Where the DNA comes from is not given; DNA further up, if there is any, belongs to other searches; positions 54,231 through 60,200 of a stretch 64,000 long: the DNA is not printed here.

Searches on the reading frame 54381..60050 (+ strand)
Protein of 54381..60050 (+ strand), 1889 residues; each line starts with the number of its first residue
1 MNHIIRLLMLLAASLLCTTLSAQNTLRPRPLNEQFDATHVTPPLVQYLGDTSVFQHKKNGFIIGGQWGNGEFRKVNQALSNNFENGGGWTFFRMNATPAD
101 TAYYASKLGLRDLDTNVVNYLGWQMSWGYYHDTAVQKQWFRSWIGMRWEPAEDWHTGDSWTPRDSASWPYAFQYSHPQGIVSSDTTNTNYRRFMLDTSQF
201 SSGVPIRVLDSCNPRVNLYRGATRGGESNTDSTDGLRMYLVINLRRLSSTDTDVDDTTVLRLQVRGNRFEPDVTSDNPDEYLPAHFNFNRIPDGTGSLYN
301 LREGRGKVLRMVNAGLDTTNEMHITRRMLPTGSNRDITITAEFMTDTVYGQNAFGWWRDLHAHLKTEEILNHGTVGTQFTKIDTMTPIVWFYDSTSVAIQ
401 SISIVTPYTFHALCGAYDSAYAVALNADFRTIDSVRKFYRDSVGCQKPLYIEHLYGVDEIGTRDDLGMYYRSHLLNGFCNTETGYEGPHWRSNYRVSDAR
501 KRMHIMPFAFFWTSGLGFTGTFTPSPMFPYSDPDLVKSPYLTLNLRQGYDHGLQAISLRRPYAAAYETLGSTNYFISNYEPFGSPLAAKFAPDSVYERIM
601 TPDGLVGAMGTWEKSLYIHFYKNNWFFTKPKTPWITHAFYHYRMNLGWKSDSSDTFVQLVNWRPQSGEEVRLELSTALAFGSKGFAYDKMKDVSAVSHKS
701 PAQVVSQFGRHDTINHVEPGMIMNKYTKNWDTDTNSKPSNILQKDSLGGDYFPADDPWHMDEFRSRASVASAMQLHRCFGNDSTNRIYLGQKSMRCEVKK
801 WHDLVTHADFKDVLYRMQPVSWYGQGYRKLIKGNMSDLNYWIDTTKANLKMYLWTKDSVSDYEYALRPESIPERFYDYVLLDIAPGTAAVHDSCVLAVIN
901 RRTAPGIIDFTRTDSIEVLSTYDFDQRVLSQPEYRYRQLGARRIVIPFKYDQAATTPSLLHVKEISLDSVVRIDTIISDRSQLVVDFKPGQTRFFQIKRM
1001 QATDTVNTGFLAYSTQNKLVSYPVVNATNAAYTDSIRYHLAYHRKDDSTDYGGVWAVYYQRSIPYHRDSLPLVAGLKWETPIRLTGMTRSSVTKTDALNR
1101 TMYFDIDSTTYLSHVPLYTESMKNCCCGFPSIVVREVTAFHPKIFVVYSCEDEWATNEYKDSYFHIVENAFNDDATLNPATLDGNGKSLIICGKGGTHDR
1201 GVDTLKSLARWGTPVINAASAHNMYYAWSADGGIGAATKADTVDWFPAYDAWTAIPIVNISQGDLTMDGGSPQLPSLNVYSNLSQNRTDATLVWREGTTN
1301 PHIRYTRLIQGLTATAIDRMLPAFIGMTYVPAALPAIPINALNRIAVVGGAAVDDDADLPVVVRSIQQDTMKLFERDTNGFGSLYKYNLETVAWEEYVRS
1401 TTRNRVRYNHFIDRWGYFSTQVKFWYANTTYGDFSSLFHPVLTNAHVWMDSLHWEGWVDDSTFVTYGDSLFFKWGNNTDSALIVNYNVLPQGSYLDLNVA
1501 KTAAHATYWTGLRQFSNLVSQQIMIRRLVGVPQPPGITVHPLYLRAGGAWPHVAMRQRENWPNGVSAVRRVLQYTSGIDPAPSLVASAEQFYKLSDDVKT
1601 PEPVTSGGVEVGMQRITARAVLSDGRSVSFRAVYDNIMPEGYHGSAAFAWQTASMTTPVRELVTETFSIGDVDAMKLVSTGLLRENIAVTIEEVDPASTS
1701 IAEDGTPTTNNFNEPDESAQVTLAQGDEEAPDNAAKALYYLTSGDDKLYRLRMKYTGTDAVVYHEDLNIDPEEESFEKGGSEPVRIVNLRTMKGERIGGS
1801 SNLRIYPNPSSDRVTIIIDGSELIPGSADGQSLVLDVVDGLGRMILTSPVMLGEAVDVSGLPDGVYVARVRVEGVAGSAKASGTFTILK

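Call 54: search_protein_families(library=pfam, max_evalue=0.01, proteins=[window:54381-60050:+])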
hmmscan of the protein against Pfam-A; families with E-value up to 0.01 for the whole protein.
window:54381-60050:+ (1889 aa): 1 family
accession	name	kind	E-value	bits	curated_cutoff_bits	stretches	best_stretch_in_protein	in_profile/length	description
PF18962.6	Por_Secre_tail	-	1.8e-06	28.6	27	1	1805-1873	1-65/75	Secretion system C-terminal sorting domain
